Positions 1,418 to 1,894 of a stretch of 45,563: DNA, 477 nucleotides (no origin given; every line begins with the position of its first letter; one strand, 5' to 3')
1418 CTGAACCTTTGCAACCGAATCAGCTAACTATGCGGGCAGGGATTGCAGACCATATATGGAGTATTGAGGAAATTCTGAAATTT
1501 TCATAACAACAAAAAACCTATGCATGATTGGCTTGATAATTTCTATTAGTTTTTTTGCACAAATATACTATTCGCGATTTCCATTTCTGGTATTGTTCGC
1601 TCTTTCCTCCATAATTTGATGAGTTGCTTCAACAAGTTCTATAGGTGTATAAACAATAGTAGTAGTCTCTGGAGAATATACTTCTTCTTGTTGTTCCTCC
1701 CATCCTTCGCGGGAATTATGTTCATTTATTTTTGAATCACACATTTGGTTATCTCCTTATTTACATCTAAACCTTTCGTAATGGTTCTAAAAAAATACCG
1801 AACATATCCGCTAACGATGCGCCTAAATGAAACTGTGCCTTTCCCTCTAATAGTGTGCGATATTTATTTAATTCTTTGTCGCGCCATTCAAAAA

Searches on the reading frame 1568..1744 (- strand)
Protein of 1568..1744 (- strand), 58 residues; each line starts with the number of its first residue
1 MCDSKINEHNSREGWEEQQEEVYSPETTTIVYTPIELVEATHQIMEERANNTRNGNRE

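Call 6: search_protein_families(library=pfam, proteins=[window:1568-1744:-], max_evalue=0.01)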
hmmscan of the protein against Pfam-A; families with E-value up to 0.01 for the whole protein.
window:1568-1744:- (58 aa): 0 families

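Call 7: search_protein_families(library=padloc, proteins=[window:1568-1744:-], max_evalue=0.1)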
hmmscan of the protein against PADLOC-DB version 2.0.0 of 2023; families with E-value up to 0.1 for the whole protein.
window:1568-1744:- (58 aa): 0 families

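Call 8: search_protein_families(library=ncbifam, proteins=[window:1568-1744:-], max_evalue=0.1)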
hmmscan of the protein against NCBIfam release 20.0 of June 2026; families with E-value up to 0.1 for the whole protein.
window:1568-1744:- (58 aa): 0 families

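Call 27: find_encoding_contigs(protein=window:1568-1744:-, flank=6000, max_places=10)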
Protein window:1568-1744:- (58 aa): 6 contigs read that carry it; 3 places shown.
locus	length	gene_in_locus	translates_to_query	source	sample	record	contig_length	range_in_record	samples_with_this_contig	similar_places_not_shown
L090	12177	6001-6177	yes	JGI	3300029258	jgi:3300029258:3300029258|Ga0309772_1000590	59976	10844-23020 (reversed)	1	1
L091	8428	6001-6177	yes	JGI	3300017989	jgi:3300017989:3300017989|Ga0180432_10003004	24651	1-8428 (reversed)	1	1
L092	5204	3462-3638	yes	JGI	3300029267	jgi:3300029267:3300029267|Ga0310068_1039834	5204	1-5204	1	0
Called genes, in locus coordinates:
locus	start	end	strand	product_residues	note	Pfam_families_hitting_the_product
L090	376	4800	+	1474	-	PF01548:DEDD_Tnp_IS110 (faint), PF01869:BcrAD_BadFG, PF05378:Hydant_A_N (faint), PF01869:BcrAD_BadFG, PF09989:DUF2229, PF06050:HGD-D (faint)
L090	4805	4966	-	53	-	-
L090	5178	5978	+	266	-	-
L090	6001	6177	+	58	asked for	-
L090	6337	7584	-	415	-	-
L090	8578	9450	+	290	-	-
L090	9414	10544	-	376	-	-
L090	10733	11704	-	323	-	PF08279:HTH_11 (weak), PF13280:WYL, PF25583:WCX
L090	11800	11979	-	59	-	-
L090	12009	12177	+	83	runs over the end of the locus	-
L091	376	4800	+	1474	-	PF01548:DEDD_Tnp_IS110 (faint), PF01869:BcrAD_BadFG, PF05378:Hydant_A_N (faint), PF01869:BcrAD_BadFG, PF09989:DUF2229, PF06050:HGD-D (faint)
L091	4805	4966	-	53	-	-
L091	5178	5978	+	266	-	-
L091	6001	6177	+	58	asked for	-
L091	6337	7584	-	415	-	-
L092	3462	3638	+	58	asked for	-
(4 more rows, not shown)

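Call 88: search_protein_families(library=phrogs, proteins=[window:1568-1744:-], max_evalue=0.01)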
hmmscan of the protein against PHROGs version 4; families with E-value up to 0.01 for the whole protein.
window:1568-1744:- (58 aa): 0 families
